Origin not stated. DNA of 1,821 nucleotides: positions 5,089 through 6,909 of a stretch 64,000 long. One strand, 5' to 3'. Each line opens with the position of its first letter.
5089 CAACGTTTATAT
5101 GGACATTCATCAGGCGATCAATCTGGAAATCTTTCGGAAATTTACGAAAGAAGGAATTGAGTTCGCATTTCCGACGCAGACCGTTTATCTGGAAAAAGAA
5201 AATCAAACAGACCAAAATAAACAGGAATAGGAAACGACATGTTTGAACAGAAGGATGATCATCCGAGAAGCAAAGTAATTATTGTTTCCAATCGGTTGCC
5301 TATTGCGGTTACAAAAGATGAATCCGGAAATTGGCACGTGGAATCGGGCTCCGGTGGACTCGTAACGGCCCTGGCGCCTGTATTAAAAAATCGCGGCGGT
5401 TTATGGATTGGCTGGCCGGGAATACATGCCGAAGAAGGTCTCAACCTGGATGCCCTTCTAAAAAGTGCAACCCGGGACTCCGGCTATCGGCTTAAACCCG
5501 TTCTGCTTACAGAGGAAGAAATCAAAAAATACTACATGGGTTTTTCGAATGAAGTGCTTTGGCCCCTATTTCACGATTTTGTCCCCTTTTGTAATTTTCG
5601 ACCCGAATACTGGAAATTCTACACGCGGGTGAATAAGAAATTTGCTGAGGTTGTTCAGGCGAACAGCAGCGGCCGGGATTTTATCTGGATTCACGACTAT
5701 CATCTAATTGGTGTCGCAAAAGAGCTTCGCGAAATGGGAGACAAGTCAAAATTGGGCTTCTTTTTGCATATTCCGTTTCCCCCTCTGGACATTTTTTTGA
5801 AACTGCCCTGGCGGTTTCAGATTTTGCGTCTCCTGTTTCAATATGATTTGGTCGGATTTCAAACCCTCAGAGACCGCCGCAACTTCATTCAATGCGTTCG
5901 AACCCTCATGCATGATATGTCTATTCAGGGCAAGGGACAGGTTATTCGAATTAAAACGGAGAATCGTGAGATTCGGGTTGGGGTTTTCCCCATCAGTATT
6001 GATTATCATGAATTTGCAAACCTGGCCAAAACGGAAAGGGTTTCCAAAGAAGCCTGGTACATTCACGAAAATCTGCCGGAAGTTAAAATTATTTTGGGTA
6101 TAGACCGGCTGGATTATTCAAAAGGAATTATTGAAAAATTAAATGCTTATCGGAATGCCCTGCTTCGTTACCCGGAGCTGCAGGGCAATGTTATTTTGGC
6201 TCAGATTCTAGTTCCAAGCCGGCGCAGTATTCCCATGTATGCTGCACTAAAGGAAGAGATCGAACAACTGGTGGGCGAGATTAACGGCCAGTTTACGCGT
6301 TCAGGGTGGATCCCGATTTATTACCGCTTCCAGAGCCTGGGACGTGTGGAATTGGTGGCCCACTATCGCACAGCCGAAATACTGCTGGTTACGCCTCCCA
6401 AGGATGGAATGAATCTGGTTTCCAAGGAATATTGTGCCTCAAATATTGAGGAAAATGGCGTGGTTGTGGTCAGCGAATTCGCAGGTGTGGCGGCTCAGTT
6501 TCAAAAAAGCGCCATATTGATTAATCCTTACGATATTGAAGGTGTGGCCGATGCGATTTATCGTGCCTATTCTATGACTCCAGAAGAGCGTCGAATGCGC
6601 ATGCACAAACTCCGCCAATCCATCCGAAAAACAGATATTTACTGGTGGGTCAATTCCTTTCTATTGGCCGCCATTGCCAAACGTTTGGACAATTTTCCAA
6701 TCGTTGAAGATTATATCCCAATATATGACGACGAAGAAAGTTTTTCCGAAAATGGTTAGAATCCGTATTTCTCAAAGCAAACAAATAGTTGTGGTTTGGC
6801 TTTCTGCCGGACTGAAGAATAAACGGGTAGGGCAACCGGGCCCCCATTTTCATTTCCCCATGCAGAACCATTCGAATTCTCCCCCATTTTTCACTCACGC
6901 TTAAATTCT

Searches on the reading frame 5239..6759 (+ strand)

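Call 6: search_protein_families(library=pfam, proteins=[window:5239-6759:+], max_evalue=0.00001)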
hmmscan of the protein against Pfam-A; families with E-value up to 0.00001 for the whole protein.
window:5239-6759:+ (506 aa): 1 family
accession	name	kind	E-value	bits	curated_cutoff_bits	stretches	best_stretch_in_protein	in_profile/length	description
PF00982.27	Glyco_transf_20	-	5.8e-136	454.4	32.5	1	12-475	2-468/473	Glycosyltransferase family 20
